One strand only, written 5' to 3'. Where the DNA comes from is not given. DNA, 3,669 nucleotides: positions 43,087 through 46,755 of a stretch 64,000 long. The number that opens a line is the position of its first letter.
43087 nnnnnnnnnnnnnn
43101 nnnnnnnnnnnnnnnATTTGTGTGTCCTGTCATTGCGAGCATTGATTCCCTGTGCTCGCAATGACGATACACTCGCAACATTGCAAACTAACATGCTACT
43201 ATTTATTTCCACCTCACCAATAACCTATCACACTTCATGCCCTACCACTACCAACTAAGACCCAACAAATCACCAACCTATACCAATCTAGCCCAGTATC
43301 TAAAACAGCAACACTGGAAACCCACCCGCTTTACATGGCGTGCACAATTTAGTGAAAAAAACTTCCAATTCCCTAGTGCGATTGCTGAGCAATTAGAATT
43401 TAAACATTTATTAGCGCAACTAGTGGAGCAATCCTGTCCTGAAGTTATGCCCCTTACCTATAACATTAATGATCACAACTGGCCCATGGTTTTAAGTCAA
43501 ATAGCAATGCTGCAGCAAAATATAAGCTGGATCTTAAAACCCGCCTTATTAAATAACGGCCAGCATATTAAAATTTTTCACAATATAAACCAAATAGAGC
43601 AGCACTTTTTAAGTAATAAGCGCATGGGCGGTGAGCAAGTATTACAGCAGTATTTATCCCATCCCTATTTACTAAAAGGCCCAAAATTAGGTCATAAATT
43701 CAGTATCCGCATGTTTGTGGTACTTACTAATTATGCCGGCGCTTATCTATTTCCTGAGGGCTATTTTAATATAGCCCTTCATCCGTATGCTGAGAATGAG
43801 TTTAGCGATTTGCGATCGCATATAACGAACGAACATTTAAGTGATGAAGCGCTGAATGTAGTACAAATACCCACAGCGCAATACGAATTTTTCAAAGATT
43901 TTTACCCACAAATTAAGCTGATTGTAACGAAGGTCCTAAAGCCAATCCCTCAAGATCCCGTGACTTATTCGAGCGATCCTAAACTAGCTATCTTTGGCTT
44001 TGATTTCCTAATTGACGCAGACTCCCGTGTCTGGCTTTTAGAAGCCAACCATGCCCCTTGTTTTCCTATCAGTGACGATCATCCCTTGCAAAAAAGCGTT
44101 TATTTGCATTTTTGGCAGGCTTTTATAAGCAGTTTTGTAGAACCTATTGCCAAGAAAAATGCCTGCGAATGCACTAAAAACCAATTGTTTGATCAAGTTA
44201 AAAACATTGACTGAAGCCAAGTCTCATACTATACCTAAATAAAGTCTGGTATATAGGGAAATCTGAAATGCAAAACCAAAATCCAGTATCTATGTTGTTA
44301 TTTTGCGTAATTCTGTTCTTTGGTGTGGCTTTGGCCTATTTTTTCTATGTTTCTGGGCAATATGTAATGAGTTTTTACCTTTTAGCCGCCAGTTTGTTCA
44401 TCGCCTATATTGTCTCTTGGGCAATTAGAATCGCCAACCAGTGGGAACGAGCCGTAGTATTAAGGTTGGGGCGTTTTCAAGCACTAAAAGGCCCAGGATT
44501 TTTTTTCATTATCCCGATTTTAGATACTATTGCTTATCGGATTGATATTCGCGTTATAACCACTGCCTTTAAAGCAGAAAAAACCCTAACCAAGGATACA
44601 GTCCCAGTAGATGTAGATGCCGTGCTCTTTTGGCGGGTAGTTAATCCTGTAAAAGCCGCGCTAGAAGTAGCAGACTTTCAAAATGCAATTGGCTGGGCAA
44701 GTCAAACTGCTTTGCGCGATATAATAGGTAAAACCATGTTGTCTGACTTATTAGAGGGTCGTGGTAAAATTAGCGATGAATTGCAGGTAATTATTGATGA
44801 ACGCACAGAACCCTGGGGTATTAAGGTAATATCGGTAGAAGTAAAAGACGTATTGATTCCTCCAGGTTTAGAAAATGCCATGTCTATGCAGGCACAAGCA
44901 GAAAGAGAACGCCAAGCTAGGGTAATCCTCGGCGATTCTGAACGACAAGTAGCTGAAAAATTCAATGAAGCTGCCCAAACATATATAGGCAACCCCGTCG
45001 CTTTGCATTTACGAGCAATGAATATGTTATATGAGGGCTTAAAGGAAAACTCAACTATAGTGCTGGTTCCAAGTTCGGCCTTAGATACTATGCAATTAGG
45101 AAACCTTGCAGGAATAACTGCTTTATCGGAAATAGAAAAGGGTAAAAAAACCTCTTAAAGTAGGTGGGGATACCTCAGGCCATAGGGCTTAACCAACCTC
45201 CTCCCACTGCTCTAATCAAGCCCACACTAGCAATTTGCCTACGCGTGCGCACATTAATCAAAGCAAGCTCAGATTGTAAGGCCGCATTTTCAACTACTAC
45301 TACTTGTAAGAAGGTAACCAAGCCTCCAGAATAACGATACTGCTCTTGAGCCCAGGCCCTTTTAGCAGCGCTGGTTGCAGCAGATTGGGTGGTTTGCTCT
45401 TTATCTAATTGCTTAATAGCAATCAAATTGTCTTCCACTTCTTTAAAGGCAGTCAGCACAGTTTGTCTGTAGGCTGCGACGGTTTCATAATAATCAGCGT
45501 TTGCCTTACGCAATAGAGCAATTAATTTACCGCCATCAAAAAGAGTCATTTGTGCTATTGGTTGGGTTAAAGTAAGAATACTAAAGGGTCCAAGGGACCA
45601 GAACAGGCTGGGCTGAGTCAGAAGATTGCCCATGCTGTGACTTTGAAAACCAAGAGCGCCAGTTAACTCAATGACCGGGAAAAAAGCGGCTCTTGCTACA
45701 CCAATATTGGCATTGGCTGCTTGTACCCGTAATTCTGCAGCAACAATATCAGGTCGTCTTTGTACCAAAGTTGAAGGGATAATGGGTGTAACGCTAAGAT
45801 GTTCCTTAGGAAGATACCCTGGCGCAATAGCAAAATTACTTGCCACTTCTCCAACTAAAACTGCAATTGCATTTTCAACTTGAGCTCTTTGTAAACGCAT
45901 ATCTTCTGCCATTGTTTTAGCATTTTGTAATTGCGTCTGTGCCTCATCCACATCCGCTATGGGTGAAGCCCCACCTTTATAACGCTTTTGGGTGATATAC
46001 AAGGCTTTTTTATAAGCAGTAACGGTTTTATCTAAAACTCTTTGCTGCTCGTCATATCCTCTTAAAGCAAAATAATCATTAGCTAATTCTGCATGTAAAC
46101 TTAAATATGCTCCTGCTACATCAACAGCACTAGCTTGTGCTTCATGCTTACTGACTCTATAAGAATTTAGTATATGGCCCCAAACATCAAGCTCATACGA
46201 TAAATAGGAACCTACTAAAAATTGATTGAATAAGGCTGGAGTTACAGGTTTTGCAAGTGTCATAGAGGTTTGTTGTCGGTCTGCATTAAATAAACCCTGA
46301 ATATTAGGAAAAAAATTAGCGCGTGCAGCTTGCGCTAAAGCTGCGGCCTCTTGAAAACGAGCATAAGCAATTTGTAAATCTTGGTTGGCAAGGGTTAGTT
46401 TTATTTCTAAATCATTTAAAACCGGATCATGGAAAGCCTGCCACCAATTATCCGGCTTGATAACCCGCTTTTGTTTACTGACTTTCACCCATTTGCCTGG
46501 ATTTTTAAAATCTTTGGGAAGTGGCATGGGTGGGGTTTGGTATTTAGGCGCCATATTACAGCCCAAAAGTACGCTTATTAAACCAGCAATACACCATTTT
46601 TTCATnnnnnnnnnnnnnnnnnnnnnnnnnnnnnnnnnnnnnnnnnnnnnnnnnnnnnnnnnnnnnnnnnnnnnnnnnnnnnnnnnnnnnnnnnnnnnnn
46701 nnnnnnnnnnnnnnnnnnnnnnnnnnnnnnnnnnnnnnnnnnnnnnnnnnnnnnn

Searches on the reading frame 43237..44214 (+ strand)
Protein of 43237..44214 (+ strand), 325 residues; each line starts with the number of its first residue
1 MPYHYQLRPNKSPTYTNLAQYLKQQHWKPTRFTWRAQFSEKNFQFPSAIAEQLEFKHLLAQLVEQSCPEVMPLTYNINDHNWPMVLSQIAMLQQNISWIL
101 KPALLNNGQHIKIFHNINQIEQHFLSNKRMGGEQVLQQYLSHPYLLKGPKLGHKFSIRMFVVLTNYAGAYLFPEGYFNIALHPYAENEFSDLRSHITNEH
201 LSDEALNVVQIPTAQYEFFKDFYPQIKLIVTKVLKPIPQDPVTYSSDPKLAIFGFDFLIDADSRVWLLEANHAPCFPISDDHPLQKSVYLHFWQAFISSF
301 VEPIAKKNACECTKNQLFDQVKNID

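Call 3: search_protein_families(library=pfam, proteins=[window:43237-44214:+])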
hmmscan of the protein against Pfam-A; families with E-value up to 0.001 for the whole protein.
window:43237-44214:+ (325 aa): 2 families
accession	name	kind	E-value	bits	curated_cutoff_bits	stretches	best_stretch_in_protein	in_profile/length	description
PF03133.20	TTL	-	4.9e-28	98.6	20.1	1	68-287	41-270/292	Tubulin-tyrosine ligase family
PF14398.11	ATPgrasp_YheCD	-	2.6e-06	27.3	26.8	1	245-282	199-235/255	YheC/D like ATP-grasp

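Call 4: search_protein_families(library=ncbifam, proteins=[window:43237-44214:+])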
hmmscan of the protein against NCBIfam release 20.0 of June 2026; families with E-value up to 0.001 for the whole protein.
window:43237-44214:+ (325 aa): 0 families

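Call 18: find_homologous_proteins(query=window:43237-44214:+)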
Query window:43237-44214:+ (325 aa): 366 proteins with E <= 0.001 among 737 candidates; the best 120 are listed.
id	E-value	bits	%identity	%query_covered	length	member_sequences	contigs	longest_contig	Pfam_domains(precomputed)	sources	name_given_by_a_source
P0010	2.3e-201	686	91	100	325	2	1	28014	PF14398.12,PF03133.21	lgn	-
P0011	1.8e-130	453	62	99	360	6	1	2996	PF14398.12,PF03133.21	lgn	-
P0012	5.4e-130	451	61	98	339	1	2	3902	PF14398.12,PF03133.21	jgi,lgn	-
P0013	7.0e-130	451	61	99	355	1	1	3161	PF14398.12,PF03133.21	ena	-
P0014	1.4e-129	450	61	98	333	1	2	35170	PF14398.12,PF03133.21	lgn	-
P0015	4.6e-129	448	61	99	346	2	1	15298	PF14398.12,PF03133.21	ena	-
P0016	6.4e-129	448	62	95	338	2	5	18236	PF14398.12,PF03133.21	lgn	-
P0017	1.3e-128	447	61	98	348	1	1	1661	PF14398.12,PF03133.21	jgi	jgi:hypothetical protein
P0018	1.9e-128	446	62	98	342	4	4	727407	PF14398.12,PF03133.21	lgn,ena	-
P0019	2.4e-128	446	61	98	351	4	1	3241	PF14398.12,PF03133.21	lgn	-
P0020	8.0e-128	444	60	99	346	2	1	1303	PF14398.12,PF03133.21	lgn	-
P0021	1.3e-127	444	59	98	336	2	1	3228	PF14398.12,PF03133.21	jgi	jgi:hypothetical protein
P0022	2.2e-127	443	60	99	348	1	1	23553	PF03133.21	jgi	jgi:hypothetical protein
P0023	9.9e-127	441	62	98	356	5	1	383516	PF14398.12,PF03133.21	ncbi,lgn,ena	-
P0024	1.9e-126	440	60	98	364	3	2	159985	PF14398.12,PF03133.21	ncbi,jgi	jgi:hypothetical protein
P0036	5.3e-122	425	57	98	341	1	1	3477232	PF14398.12,PF03133.21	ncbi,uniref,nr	ncbi:YheC/YheD family protein [Legionella cardiaca]|uniref:Tubulin-tyrosine ligase n=1 Tax=Legionell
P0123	1.1e-107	378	54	96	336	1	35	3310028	PF14398.12,PF03133.21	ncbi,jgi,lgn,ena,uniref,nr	ncbi:hypothetical protein [Legionella micdadei]|uniref:Putative Tubulin--tyrosine ligase [TTL domain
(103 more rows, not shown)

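Call 21: find_encoding_contigs(protein=P0123, flank=8000, max_places=2)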
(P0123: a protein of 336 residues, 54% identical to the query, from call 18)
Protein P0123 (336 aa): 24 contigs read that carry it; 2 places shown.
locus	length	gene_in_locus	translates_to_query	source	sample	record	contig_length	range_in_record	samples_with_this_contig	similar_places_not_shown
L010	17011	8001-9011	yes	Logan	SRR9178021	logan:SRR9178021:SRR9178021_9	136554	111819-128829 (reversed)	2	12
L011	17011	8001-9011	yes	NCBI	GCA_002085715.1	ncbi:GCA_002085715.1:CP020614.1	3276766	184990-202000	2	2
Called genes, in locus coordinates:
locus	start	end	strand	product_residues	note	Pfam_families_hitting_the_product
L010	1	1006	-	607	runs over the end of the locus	PF00009:GTP_EFTU, PF01926:MMR_HSR1 (weak), PF22042:EF-G_D2 (weak), PF03144:GTP_EFTU_D2, PF00679:EFG_C, PF21018:BipA_C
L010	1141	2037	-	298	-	PF00612:IQ (weak)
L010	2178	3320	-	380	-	PF05525:Branch_AA_trans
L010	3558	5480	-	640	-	PF00067:p450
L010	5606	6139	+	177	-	-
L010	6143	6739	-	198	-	PF13560:HTH_31 (weak), PF01381:HTH_3, PF07883:Cupin_2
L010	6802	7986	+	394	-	PF03594:BenE, PF16983:MFS_MOT1 (weak)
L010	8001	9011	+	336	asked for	PF03133:TTL, PF14398:ATPgrasp_YheCD (faint)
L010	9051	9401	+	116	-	-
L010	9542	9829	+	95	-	-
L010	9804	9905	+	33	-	-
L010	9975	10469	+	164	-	-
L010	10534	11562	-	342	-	PF09587:PGA_cap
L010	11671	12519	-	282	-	PF01430:HSP33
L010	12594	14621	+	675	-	PF00580:UvrD-helicase, PF13245:AAA_19, PF13604:AAA_30 (faint), PF13361:UvrD_C, PF13538:UvrD_C_2 (weak)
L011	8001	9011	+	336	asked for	PF03133:TTL, PF14398:ATPgrasp_YheCD (faint)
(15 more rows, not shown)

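Call 22: find_encoding_contigs(protein=P0036, flank=8000, max_places=2)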
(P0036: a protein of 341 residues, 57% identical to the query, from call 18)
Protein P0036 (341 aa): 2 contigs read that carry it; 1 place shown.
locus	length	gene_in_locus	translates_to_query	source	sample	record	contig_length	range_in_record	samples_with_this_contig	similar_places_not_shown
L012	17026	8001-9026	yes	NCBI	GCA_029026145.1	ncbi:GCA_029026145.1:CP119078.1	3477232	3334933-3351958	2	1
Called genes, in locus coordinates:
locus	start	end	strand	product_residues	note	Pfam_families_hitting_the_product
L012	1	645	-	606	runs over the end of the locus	PF00009:GTP_EFTU, PF01926:MMR_HSR1 (weak), PF22042:EF-G_D2 (weak), PF03144:GTP_EFTU_D2, PF00679:EFG_C, PF21018:BipA_C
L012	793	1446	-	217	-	PF27081:Lpg1689 (weak)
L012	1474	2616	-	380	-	PF05525:Branch_AA_trans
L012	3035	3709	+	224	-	-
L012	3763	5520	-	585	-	PF00654:Voltage_CLC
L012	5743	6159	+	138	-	-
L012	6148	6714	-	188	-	PF01381:HTH_3, PF13560:HTH_31, PF07883:Cupin_2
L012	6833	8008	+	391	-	PF03594:BenE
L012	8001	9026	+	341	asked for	PF03133:TTL, PF14398:ATPgrasp_YheCD (weak)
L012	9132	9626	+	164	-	-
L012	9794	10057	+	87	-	-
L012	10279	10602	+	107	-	-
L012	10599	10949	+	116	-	-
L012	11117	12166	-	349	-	PF09587:PGA_cap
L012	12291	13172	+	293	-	-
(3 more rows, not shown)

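Call 28: find_encoding_contigs(protein=P0018, flank=10000, max_places=2)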
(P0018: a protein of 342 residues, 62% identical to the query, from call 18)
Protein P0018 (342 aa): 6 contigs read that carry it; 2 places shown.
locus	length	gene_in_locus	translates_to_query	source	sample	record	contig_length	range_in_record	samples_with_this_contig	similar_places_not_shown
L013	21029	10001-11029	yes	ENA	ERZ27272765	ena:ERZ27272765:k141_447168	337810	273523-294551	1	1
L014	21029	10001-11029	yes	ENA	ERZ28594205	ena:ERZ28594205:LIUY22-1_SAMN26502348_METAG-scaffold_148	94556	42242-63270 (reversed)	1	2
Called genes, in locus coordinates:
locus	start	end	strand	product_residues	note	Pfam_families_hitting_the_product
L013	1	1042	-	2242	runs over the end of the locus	PF24758:LRR_At5g56370 (faint)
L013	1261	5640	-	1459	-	PF19049:SidE_DUB, PF12252:SidE_PDE, PF19048:SidE_mART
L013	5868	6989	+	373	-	PF02655:ATP-grasp_3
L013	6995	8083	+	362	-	-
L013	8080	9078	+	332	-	PF00355:Rieske, PF19112:VanA_C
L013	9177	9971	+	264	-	PF00106:adh_short, PF08659:KR, PF13561:adh_short_C2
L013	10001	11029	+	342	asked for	PF03133:TTL, PF14398:ATPgrasp_YheCD (weak)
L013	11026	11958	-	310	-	PF13188:PAS_8 (faint), PF00990:GGDEF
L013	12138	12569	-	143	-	-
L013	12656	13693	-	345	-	-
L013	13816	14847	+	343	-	PF01734:Patatin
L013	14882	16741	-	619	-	PF00067:p450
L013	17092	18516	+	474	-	PF01565:FAD_binding_4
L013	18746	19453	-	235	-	-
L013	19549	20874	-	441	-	PF03562:MltA, PF06725:3D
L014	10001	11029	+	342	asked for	PF03133:TTL, PF14398:ATPgrasp_YheCD (weak)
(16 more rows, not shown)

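Call 29: find_encoding_contigs(protein=P0023, flank=10000, max_places=2)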
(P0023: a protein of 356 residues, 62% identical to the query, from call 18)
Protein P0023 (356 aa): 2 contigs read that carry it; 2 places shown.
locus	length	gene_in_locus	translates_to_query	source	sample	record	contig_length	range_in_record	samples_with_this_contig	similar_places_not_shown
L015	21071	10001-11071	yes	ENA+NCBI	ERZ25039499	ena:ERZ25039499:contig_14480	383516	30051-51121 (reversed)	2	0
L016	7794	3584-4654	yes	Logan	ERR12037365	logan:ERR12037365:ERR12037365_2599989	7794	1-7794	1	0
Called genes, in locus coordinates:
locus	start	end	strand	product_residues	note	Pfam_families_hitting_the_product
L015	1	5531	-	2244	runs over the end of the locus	PF24758:LRR_At5g56370 (faint)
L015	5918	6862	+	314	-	PF00962:A_deaminase (faint)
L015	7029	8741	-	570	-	-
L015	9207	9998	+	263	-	PF00106:adh_short, PF08659:KR, PF13561:adh_short_C2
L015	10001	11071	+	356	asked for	PF03133:TTL, PF14398:ATPgrasp_YheCD (weak)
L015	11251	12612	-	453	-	-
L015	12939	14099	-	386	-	-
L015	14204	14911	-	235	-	PF03050:DDE_Tnp_IS66 (weak), PF13610:DDE_Tnp_IS240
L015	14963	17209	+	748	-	PF03215:Rad17 (faint), PF05496:RuvB_N (weak), PF05673:DUF815 (faint), PF13191:AAA_16 (faint), PF20720:nSTAND3 (faint), PF00004:AAA, PF13173:AAA_14 (weak), PF00004:AAA, +7 more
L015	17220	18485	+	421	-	-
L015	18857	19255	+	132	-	-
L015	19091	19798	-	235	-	PF03050:DDE_Tnp_IS66 (faint), PF13610:DDE_Tnp_IS240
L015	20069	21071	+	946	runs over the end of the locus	PF12796:Ank_2 (weak), PF13606:Ank_3 (faint), PF13637:Ank_4 (faint), PF00023:Ank (faint), PF12796:Ank_2, PF13857:Ank_5 (faint)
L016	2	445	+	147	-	?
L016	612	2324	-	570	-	-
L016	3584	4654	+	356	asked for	PF03133:TTL, PF14398:ATPgrasp_YheCD (weak)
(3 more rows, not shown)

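Call 46: search_solved_structures(query=window:43237-44211:+, max_evalue=0.01, show_alignments=1)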
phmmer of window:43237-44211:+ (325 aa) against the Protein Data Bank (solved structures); distinct sequences matched with E-value up to 0.01: 21.
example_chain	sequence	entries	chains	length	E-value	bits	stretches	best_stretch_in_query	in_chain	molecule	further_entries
3tig_A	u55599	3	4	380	4e-17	65.6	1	97-275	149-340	Ttl protein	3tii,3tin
8asn_F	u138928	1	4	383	2.4e-16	63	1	97-275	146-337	Tubulin--tyrosine ligase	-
9ixb_F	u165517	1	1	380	6e-14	55.1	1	98-275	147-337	Tubulin--tyrosine ligase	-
8clg_F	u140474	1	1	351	7.7e-14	54.8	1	97-275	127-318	Tubulin-Tyrosine Ligase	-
5gon_F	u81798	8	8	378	1e-13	54.4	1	97-275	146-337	Uncharacterized protein | TTL Protein | Tubulin tyrosine ligase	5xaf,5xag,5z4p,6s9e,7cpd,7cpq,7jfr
6i5c_F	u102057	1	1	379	1.1e-13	54.3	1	98-275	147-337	TUBULIN-TYROSINE LIGASE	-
8clh_F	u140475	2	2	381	1.1e-13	54.3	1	98-275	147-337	Tubulin tyrosine ligase | Tubulin--tyrosine ligase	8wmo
6gze_F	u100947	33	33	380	1.1e-13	54.3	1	98-275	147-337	Tubulin tyrosine ligase | Tubulin-Tyrosine Ligase | TTL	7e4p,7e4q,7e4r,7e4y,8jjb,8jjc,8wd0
7cbz_F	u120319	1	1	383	1.1e-13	54.2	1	98-275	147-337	Tubulin tyrosine ligase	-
4i4t_F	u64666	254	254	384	1.1e-13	54.2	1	98-275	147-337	Tubulin Tyrosine ligase, TTL | TUBULIN-TYROSINE LIGASE | Uncharacterized protein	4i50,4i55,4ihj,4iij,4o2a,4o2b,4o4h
5jcb_F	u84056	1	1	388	1.2e-13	54.2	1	98-275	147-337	Tubulin-Tyrosine Ligase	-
8cle_F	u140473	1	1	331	1e-12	51.1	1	130-275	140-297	Tubulin-Tyrosine Ligase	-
8clc_F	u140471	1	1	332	5.1e-11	45.5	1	130-275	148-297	Tubulin-Tyrosine Ligase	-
8clb_F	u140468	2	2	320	5.2e-11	45.5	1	134-275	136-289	Tubulin-Tyrosine Ligase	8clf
6y3p_A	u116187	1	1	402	4.3e-10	42.5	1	135-282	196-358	KLLA0B12012p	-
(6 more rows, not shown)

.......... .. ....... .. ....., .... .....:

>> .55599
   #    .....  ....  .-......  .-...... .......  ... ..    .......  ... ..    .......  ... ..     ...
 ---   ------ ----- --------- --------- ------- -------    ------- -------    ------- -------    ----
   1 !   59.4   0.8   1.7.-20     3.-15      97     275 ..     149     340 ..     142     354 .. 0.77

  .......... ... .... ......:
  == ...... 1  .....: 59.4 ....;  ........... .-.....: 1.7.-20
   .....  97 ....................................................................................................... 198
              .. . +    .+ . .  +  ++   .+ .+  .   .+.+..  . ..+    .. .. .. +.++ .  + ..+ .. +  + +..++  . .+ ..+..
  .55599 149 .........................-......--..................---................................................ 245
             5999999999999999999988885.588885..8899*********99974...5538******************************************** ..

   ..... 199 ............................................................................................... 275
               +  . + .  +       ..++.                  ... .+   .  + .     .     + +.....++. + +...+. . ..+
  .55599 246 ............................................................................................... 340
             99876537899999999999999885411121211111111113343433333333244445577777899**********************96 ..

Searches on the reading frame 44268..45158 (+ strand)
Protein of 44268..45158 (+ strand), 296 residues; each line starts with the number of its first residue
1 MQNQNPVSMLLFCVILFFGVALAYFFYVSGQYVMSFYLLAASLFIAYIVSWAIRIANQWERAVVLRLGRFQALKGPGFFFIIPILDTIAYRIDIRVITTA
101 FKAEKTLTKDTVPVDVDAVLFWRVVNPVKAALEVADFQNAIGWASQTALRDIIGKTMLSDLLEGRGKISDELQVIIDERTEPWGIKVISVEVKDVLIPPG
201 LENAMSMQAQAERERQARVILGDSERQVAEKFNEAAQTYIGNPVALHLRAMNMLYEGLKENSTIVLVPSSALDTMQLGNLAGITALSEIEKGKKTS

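Call 3: search_protein_families(library=pfam, proteins=[window:44268-45158:+])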
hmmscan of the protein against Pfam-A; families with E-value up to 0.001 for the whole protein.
window:44268-45158:+ (296 aa): 1 family
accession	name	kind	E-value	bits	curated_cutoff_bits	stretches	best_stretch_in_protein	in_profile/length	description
PF01145.31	Band_7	-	7.9e-39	133.9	23.6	1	55-220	2-170/176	SPFH domain / Band 7 family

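Call 4: search_protein_families(library=ncbifam, proteins=[window:44268-45158:+])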
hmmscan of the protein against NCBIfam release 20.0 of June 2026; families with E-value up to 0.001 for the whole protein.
window:44268-45158:+ (296 aa): 4 families
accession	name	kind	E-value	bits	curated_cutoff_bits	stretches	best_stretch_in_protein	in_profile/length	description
TIGR01933.1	hflK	equivalog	2.5e-19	69.7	159.4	1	53-220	1-169/261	FtsH protease activity modulator HflK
NF008181.0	PRK10930.1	equivalog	3.1e-12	46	660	1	44-220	89-265/419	FtsH protease activity modulator HflK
NF008259.0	PRK11029.1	equivalog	1.2e-06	27.8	427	0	39-126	6-99/334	protease modulator HflC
TIGR01932.1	hflC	equivalog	1.8e-06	27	134.4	0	52-162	19-140/318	protease modulator HflC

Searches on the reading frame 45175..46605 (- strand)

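Call 3: search_protein_families(library=pfam, proteins=[window:45175-46605:-])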
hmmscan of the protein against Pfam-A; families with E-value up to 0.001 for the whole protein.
window:45175-46605:- (476 aa): 1 family
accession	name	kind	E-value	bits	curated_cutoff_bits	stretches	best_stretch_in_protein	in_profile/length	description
PF02321.23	OEP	-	1.6e-42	145.9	22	2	280-468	8-187/187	Outer membrane efflux protein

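Call 4: search_protein_families(library=ncbifam, proteins=[window:45175-46605:-])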
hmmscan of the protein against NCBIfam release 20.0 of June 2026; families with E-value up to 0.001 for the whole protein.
window:45175-46605:- (476 aa): 10 families
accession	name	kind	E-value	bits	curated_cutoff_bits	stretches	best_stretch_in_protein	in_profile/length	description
TIGR01845.1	outer_NodT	subfamily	3.3e-109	365.8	210.05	1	12-470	6-460/460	efflux transporter outer membrane subunit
NF007347.1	PRK09837.1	subfamily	4e-50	171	598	1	9-472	11-460/461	Cu(I)/Ag(I) efflux RND transporter outer membrane protein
NF033143.1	efflux_OM_AdeK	equivalog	1e-41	143.2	900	1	54-470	55-461/480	multidrug efflux RND transporter AdeIJK outer membrane channel subunit AdeK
NF007390.0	PRK09915.1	equivalog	2.3e-32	112.4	597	1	53-472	59-480/488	MdtP family multidrug efflux transporter outer membrane subunit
NF033142.1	efflux_OM_AdeC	exception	3.1e-31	108.5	975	1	60-470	61-461/465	multidrug efflux RND transporter AdeABC outer membrane channel subunit AdeC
NF047721.1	ToxDrgExpTdeA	equivalog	1.5e-25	90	550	1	31-453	32-435/455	toxin/drug exporter TdeA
TIGR01844.1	type_I_sec_TolC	subfamily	3.4e-25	88.9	225.15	1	74-468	16-398/414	TolC family outer membrane protein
NF008524.1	PRK11459.1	equivalog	8.3e-24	84.2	650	1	51-471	55-476/478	multidrug resistance outer membrane protein MdtQ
NF045679.1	DiMtlExpIhpA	equivalog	1.4e-07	30.5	650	1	159-313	121-275/424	divalent metal ion exporter subunit IhpA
NF052390.1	efflux_OMP_AbuO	equivalog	3.3e-07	29.4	700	1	197-457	167-420/447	multidrug efflux outer membrane protein AbuO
